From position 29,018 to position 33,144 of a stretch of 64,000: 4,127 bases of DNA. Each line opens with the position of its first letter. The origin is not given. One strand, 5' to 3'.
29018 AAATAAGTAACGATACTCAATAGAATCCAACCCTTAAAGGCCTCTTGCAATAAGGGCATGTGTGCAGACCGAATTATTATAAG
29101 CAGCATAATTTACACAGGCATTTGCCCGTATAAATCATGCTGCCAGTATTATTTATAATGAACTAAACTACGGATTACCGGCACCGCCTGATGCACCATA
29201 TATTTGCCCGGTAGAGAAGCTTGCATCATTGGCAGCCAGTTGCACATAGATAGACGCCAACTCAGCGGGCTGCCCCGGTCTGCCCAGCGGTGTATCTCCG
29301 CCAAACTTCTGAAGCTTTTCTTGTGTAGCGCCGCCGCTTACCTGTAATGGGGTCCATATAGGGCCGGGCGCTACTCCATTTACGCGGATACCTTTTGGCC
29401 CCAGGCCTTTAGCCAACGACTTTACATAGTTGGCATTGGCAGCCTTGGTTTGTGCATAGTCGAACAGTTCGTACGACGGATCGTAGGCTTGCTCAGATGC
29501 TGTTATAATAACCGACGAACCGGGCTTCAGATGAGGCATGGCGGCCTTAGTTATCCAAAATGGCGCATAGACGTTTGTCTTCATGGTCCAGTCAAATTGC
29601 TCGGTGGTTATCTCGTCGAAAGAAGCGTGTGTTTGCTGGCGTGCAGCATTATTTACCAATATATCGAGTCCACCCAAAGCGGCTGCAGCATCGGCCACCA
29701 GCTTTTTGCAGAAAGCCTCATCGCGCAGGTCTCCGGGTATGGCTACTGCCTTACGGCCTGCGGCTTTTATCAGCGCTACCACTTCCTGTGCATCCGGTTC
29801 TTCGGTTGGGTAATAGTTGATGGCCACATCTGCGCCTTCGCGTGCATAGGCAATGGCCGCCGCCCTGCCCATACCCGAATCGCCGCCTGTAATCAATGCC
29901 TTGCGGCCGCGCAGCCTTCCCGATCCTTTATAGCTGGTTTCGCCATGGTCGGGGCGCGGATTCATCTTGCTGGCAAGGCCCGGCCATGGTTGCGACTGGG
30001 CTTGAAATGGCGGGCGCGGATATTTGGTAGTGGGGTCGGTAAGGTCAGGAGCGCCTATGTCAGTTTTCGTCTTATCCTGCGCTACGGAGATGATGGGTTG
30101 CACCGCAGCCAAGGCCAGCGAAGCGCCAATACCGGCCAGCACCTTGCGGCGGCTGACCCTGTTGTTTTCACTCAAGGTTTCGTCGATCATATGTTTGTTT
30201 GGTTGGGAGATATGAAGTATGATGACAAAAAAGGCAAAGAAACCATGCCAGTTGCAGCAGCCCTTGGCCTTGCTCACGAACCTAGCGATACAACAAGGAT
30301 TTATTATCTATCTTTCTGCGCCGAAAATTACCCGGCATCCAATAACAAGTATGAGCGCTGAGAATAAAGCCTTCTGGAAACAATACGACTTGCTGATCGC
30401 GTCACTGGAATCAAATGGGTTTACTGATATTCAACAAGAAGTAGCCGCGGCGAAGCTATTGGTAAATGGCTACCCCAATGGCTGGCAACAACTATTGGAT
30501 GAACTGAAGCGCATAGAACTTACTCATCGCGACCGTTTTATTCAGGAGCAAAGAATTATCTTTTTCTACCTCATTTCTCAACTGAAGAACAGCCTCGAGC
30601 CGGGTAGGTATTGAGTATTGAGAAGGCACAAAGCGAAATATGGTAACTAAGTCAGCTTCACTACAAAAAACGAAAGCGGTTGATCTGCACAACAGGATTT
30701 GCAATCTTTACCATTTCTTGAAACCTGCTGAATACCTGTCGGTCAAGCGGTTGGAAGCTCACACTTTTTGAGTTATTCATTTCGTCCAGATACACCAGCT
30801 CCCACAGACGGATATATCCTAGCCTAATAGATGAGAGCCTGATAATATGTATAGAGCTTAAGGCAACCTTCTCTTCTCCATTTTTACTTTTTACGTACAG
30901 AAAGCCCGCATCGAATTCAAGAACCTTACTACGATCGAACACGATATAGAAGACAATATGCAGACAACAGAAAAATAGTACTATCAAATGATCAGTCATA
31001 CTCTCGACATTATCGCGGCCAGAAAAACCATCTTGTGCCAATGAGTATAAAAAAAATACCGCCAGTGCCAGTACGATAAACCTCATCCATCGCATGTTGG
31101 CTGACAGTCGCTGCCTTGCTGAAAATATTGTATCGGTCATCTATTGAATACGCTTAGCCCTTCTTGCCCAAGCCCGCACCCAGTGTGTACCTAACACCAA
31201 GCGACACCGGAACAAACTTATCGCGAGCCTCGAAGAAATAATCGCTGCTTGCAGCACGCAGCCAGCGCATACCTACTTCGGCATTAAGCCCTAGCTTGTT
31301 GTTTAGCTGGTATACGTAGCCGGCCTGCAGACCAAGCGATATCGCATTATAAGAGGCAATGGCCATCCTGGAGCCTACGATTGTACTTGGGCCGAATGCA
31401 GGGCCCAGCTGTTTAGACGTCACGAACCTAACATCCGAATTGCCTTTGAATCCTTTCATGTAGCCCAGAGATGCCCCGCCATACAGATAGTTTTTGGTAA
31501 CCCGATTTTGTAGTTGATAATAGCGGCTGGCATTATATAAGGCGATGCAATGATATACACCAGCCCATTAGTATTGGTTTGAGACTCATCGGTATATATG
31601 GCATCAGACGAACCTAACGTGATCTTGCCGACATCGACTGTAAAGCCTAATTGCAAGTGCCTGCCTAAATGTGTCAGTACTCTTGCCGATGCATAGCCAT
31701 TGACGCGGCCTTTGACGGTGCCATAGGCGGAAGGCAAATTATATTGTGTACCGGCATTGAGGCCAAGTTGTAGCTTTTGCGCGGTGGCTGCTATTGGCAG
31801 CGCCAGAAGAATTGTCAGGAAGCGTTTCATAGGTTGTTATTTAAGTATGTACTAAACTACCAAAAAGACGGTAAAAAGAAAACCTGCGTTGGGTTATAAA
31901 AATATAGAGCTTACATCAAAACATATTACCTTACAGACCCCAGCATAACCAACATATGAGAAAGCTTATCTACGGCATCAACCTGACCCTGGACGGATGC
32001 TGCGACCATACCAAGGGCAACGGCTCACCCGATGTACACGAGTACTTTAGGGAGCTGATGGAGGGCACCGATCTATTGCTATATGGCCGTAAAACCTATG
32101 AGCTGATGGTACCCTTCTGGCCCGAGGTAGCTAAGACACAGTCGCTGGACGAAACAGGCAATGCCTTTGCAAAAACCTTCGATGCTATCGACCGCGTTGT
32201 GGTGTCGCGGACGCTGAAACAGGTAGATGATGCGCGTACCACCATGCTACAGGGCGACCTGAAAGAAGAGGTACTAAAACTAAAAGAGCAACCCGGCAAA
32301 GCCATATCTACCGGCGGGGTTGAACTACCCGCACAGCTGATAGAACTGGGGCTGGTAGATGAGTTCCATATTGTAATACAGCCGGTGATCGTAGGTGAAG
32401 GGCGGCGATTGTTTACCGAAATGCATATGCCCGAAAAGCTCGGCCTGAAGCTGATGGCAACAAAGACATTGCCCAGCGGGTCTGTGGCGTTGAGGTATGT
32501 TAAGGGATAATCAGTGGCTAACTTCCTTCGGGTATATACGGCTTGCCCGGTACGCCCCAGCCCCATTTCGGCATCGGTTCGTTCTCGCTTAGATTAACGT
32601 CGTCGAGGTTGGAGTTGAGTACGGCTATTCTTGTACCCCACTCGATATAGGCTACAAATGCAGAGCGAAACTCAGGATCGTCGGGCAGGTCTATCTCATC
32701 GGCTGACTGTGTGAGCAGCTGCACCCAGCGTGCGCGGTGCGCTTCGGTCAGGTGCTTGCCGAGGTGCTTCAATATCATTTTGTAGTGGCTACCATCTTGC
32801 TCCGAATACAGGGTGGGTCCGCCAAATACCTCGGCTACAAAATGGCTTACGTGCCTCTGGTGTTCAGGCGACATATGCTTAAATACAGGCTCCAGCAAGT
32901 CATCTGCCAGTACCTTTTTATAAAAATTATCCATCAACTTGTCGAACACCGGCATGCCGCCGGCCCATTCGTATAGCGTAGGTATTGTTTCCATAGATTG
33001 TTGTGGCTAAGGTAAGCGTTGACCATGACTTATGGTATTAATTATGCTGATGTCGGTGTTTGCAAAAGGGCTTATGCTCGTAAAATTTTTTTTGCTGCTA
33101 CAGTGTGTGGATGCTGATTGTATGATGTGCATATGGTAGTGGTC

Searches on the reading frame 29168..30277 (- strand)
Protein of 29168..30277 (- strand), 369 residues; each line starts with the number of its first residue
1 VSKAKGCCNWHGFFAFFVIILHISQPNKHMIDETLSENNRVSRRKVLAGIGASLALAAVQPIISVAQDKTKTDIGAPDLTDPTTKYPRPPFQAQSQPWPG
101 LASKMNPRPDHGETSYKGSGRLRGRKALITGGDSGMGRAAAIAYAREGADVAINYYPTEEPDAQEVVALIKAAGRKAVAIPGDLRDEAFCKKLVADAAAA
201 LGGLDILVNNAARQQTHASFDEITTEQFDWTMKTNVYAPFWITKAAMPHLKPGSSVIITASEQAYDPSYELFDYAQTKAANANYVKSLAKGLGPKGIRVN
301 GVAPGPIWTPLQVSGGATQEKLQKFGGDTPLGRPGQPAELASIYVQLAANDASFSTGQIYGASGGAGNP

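Call 46: search_protein_families(library=pfam, proteins=[window:29168-30277:-], max_evalue=0.001)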
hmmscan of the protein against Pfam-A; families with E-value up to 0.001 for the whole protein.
window:29168-30277:- (369 aa): 4 families
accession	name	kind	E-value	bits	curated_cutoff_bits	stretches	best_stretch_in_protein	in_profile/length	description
PF13561.12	adh_short_C2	-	3.9e-52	177.6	27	1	133-365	5-234/236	Enoyl-(Acyl carrier protein) reductase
PF00106.31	adh_short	-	3e-43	148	26.6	1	126-314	2-189/195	short chain dehydrogenase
PF08659.16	KR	-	2.6e-06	27.9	22.6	1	128-275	4-150/180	KR domain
PF23441.1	SDR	-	0.00028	20.8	27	1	205-311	92-198/258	SDR-like rossmann domain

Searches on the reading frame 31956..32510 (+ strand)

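Call 46: search_protein_families(library=pfam, proteins=[window:31956-32510:+], max_evalue=0.001)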
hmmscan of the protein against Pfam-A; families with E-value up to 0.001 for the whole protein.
window:31956-32510:+ (184 aa): 1 family
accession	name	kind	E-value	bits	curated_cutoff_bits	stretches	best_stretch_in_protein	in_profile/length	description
PF01872.23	RibD_C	-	3.5e-18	66.5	24.1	1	3-175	2-194/197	RibD C-terminal domain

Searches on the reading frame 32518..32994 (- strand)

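Call 46: search_protein_families(library=pfam, proteins=[window:32518-32994:-], max_evalue=0.001)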
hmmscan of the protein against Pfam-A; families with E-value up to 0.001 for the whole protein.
window:32518-32994:- (158 aa): 1 family
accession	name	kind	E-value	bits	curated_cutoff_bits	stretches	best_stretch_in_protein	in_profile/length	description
PF01152.27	Bac_globin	-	1.6e-15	57.8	21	1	6-104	1-101/121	Bacterial-like globin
